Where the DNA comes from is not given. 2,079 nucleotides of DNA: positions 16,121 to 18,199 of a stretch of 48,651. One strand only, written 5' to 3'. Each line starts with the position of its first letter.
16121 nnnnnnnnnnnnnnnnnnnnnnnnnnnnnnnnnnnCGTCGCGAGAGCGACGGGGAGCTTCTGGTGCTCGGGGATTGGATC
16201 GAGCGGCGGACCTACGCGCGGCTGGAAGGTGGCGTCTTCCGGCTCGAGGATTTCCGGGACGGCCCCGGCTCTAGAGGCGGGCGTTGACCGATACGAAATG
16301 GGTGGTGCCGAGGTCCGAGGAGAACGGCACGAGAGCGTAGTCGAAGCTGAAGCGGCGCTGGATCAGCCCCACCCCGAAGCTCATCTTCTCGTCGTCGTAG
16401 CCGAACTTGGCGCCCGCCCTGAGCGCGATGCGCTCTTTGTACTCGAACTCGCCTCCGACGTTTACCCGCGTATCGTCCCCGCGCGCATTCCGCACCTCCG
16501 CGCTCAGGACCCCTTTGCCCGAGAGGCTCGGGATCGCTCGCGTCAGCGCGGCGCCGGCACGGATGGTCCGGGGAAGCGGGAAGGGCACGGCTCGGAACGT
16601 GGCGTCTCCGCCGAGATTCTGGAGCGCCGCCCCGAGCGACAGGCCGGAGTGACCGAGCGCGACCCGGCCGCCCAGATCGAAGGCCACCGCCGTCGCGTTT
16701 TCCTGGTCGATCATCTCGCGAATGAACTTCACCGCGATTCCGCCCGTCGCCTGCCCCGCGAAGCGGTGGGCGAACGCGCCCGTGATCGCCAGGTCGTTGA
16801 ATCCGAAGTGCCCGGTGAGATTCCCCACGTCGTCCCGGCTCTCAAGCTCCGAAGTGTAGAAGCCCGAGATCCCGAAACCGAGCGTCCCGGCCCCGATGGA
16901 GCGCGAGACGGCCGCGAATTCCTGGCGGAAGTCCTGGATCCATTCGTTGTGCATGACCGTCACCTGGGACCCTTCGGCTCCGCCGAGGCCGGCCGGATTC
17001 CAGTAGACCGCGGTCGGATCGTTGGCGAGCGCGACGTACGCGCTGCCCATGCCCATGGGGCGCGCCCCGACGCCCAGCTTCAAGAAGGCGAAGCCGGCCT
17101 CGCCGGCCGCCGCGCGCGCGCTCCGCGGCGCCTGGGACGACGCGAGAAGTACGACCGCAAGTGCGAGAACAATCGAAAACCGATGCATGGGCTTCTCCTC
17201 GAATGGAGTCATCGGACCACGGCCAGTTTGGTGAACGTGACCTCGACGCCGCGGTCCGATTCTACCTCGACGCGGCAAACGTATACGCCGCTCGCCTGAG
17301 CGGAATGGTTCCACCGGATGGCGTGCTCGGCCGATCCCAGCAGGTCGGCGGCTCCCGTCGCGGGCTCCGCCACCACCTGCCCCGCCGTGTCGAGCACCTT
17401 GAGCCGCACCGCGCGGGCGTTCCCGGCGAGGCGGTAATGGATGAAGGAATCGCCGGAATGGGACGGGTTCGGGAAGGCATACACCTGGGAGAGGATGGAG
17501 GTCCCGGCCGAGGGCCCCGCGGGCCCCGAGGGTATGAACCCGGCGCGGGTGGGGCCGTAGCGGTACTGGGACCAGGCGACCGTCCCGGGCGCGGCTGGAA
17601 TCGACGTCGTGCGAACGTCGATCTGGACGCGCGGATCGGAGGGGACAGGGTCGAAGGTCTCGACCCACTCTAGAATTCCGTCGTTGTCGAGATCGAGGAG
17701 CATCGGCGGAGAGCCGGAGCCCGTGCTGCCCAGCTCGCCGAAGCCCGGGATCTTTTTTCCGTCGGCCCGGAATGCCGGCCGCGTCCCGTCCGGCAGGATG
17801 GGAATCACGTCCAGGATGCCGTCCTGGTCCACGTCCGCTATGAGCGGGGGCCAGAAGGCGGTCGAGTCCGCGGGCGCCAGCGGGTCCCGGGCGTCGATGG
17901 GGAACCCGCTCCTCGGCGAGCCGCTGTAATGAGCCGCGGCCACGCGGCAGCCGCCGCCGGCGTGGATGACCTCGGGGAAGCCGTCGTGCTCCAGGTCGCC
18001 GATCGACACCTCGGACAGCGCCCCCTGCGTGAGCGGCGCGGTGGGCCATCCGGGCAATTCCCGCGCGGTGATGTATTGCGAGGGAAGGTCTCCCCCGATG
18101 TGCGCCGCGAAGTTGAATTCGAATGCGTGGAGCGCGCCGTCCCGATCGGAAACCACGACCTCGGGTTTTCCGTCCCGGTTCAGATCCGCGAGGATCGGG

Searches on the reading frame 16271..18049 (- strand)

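Call 36: search_protein_families(library=pfam, proteins=[window:16271-18049:-])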
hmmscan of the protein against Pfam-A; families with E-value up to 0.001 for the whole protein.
window:16271-18049:- (592 aa): 1 family
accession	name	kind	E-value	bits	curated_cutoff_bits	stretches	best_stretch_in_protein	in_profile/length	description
PF03687.19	UPF0164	-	8.7e-08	31.8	21.4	1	307-450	28-171/325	Uncharacterised protein family (UPF0164)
